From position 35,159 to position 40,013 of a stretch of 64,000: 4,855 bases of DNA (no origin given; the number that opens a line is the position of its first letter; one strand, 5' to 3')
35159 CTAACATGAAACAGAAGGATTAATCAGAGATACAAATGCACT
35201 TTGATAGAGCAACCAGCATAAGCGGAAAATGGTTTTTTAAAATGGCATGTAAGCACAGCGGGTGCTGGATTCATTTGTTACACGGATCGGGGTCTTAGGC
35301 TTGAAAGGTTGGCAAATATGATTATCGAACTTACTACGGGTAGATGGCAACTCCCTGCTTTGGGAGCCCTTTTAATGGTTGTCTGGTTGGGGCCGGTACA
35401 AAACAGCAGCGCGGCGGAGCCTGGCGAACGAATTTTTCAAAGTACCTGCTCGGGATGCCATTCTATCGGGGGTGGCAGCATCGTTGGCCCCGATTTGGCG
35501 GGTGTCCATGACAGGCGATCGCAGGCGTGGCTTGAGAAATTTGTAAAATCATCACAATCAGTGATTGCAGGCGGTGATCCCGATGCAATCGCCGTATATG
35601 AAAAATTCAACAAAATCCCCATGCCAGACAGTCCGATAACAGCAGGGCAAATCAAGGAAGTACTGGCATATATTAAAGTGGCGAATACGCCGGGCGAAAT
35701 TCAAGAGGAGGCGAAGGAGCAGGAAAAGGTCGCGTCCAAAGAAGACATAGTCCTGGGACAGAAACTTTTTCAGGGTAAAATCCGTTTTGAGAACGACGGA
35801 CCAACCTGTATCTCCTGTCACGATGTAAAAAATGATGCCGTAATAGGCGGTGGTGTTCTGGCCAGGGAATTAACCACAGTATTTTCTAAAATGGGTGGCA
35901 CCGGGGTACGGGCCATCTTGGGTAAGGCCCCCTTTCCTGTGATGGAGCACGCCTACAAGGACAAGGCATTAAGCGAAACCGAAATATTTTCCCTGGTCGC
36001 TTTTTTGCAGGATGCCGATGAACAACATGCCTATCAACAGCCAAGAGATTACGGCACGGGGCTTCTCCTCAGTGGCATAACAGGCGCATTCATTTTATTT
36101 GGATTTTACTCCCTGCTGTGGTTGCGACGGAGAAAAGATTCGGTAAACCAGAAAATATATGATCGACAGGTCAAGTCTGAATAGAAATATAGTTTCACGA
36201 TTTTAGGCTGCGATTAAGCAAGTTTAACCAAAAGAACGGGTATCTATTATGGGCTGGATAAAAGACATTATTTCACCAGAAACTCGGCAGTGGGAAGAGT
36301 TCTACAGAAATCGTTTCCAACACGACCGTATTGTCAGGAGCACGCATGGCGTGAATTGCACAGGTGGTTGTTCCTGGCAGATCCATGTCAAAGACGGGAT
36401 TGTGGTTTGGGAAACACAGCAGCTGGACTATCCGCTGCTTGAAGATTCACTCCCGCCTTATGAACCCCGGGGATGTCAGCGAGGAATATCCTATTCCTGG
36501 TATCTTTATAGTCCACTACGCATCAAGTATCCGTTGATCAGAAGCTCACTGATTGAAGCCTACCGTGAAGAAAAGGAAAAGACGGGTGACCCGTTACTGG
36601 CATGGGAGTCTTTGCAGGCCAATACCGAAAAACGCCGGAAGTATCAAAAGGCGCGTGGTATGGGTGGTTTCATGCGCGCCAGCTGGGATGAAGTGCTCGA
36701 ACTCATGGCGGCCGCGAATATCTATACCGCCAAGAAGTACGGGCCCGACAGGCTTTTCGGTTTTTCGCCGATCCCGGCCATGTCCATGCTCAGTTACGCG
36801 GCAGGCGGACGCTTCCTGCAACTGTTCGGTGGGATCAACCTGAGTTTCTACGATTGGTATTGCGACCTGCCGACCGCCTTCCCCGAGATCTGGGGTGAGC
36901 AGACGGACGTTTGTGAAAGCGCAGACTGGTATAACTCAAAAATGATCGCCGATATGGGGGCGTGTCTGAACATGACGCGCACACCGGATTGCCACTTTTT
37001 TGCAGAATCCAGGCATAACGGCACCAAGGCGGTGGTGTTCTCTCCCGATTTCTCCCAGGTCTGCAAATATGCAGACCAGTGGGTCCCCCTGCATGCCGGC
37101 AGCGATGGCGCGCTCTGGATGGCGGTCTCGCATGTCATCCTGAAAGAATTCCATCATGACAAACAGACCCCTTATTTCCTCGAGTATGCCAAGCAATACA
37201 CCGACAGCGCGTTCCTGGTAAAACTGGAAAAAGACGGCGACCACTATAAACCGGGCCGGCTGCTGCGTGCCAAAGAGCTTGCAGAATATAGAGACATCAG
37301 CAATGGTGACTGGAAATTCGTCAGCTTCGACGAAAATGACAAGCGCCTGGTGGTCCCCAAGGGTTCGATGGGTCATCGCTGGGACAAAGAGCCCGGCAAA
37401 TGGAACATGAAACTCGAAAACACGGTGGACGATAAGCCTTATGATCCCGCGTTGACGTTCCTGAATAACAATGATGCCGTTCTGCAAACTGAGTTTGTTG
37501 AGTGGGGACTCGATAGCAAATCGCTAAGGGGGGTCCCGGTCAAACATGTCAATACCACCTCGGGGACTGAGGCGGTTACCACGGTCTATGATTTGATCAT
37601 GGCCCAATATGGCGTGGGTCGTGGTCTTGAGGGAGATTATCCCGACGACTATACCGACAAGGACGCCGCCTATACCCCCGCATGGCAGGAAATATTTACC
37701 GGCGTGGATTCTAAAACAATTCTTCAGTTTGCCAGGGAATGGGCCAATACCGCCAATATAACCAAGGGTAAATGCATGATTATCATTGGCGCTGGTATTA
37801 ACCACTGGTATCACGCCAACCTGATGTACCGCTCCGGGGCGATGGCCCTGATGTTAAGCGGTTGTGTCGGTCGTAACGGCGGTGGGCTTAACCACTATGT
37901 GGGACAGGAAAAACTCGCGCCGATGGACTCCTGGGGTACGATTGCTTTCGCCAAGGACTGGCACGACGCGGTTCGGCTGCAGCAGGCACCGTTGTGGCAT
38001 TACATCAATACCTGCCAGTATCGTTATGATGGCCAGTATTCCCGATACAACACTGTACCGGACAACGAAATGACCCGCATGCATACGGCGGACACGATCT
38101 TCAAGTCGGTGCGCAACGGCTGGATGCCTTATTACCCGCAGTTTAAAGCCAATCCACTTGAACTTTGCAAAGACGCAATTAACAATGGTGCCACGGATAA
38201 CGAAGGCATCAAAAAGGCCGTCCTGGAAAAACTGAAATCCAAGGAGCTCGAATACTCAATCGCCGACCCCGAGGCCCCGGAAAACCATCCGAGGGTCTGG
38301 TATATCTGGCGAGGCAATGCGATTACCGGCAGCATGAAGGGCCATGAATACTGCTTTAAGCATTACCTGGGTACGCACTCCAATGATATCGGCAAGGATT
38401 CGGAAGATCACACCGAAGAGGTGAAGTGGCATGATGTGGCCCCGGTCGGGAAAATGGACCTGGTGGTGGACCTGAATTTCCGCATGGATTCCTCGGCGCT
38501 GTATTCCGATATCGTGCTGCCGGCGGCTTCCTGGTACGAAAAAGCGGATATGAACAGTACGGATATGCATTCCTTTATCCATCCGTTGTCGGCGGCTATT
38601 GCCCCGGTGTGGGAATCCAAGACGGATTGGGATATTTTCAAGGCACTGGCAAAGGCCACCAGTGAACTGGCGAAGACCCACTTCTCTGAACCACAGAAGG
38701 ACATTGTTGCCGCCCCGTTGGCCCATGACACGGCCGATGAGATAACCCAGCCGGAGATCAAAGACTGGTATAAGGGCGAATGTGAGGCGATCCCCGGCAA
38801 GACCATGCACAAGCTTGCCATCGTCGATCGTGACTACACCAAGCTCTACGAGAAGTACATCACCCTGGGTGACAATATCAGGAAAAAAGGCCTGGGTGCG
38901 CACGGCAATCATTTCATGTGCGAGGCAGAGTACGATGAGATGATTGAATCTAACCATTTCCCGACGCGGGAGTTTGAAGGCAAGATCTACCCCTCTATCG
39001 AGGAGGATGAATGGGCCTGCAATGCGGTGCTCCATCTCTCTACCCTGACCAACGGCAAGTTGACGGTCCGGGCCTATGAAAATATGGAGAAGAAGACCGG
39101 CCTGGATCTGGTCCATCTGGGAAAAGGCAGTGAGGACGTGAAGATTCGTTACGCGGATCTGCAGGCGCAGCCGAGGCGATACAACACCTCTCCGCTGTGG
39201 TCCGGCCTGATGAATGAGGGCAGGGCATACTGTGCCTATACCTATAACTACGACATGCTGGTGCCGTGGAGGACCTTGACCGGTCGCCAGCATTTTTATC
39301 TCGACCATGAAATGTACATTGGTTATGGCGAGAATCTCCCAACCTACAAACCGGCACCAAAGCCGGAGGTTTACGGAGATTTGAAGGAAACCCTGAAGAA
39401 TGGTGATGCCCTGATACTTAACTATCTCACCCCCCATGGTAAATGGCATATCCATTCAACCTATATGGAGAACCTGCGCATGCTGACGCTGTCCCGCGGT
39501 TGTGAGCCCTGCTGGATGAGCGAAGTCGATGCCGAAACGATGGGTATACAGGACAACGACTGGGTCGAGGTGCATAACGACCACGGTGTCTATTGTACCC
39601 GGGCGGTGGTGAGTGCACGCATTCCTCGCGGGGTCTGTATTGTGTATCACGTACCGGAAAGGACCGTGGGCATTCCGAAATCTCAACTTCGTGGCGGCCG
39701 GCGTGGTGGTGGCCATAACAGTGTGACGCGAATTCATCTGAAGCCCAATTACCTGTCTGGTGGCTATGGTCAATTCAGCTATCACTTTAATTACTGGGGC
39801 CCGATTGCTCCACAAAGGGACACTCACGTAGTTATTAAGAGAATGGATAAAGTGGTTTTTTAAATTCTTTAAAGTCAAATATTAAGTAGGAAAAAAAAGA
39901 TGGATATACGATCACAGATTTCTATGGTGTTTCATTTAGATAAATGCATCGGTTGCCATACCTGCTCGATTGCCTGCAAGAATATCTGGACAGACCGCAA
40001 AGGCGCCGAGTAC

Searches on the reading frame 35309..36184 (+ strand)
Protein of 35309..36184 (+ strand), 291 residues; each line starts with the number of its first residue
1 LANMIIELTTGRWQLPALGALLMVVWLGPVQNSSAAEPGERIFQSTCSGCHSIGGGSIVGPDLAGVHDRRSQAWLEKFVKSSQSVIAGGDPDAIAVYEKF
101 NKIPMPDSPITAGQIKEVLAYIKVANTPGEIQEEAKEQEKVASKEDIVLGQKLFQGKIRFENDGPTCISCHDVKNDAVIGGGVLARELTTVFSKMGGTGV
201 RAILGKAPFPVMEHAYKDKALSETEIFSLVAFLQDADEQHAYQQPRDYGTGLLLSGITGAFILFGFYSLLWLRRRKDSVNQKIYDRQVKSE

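Call 6: search_protein_families(library=pfam, proteins=[window:35309-36184:+], max_evalue=0.001)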
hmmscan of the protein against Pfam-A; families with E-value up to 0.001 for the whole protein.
window:35309-36184:+ (291 aa): 2 families
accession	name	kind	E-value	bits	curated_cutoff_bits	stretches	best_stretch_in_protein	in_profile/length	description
PF00034.26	Cytochrom_C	-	2.7e-16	61.1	21.3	1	36-123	1-87/90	Cytochrome c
PF13442.11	Cytochrome_CBB3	-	7.1e-09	36.3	27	1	35-81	2-43/68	Cytochrome C oxidase, cbb3-type, subunit III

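Call 35: search_protein_families(library=ncbifam, proteins=[window:35309-36184:+], max_evalue=0.00001)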
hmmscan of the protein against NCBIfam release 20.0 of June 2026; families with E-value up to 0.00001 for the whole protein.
window:35309-36184:+ (291 aa): 3 families
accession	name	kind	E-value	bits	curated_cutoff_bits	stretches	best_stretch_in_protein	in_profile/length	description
TIGR02603.1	CxxCH_TIGR02603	domain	2.3e-09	37.4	68.15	1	36-138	3-99/134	putative heme-binding domain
TIGR04485.1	thiosulf_SoxX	equivalog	2.6e-09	37.7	61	0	45-122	3-75/78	sulfur oxidation c-type cytochrome SoxX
NF050122.1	bc1_QcrC_actin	exception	1.2e-07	31.3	200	1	32-240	37-215/253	cytochrome bc1 complex diheme cytochrome c subunit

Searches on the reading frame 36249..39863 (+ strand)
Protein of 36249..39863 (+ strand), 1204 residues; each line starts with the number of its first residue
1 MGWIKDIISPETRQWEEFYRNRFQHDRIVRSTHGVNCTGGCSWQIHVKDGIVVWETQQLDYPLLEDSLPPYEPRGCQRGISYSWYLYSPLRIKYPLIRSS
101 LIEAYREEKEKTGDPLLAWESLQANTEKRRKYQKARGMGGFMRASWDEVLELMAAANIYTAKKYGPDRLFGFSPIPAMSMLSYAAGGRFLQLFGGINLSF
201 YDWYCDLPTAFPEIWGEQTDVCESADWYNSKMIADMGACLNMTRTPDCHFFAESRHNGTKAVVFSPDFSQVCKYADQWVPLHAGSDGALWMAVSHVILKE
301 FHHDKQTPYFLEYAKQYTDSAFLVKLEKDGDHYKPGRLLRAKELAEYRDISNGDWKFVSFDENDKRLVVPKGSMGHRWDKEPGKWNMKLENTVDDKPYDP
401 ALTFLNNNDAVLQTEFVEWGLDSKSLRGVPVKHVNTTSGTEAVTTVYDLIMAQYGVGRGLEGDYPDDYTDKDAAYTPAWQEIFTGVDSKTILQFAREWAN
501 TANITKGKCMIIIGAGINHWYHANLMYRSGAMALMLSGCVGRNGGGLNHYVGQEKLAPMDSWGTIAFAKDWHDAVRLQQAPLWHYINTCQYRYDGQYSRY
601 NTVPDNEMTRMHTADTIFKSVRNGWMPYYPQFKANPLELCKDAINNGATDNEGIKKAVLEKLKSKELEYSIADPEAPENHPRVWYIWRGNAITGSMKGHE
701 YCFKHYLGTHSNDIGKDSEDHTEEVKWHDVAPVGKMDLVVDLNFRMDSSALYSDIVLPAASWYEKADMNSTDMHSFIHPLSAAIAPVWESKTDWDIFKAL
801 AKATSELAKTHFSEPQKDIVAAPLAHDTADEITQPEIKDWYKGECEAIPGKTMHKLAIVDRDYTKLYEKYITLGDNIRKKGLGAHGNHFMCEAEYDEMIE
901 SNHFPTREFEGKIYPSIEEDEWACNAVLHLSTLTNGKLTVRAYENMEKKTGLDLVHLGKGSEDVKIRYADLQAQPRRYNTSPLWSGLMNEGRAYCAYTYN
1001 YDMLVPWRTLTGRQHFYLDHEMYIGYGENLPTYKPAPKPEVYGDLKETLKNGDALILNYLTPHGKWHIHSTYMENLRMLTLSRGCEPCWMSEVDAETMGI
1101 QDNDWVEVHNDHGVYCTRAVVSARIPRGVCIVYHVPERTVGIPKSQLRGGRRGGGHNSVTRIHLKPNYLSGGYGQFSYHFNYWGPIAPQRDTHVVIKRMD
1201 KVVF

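Call 6: search_protein_families(library=pfam, proteins=[window:36249-39863:+], max_evalue=0.001)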
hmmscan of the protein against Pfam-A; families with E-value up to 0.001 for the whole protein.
window:36249-39863:+ (1204 aa): 2 families
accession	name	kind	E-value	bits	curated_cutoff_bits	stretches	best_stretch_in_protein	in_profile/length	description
PF00384.28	Molybdopterin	-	1.8e-59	202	24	1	91-802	1-352/353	Molybdopterin oxidoreductase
PF01568.27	Molydop_binding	-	1.4e-19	70.5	26.8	1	1057-1166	1-99/110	Molydopterin dinucleotide binding domain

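Call 35: search_protein_families(library=ncbifam, proteins=[window:36249-39863:+], max_evalue=0.00001)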
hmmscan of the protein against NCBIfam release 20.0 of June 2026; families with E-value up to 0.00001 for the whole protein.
window:36249-39863:+ (1204 aa): 15 families
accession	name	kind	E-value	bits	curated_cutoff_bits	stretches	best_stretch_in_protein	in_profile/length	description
TIGR01580.1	narG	equivalog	0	1465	1084.15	1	11-1202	27-1231/1235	nitrate reductase subunit alpha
TIGR03479.1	DMSO_red_II_alp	subfamily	2.6e-174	581.8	984.75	5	135-391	130-363/913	molybdopterin-dependent oxidoreductase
NF042978.1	EthbenzDh_ebdA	equivalog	7.9e-52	176.1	2000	4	134-327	151-338/977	ethylbenzene dehydrogenase subunit alpha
TIGR02166.1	dmsA_ynfE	subfamily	1.4e-51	175.5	777.7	4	135-314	114-299/794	DMSO/selenate family reductase complex A subunit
TIGR01591.1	Fdh-alpha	equivalog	1e-31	109.8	666.25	2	118-306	44-232/672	formate dehydrogenase subunit alpha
TIGR00509.1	bisC_fam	subfamily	4.2e-30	104.6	1017.55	3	734-816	438-520/772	molybdopterin guanine dinucleotide-containing S/N-oxide reductase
NF041885.1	selenate_YnfE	exception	1.1e-28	99.5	1675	1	134-334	117-325/805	selenate/tellurate reductase subunit YnfE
NF041884.1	selenate_YnfF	exception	1.9e-28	98.9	1650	1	134-334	114-318/798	selenate/tellurate reductase subunit YnfF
NF011566.1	PRK14990.1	exception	1.1e-26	93.1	1600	1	132-334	126-338/814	dimethylsulfoxide reductase subunit A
NF011682.0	PRK15102.1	equivalog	1e-23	83.4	909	2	734-805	496-569/829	trimethylamine-N-oxide reductase TorA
TIGR02164.1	torA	equivalog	3.1e-22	78.5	1465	2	733-803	491-563/824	trimethylamine-N-oxide reductase TorA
NF012032.0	PRK15488.1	equivalog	3.2e-21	75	694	1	135-306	108-275/759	thiosulfate reductase PhsA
TIGR01553.1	formate-DH-alph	equivalog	4e-13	48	814.2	1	225-363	217-343/1009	formate dehydrogenase-N subunit alpha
NF041513.1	formate_DH_Act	exception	2.1e-09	35.7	1400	1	225-325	208-302/1067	formate dehydrogenase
NF047855.1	AssmNtatRedNasC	equivalog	2.3e-08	32.8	1100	0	734-815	435-515/708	assimilatory nitrate reductase catalytic subunit NasC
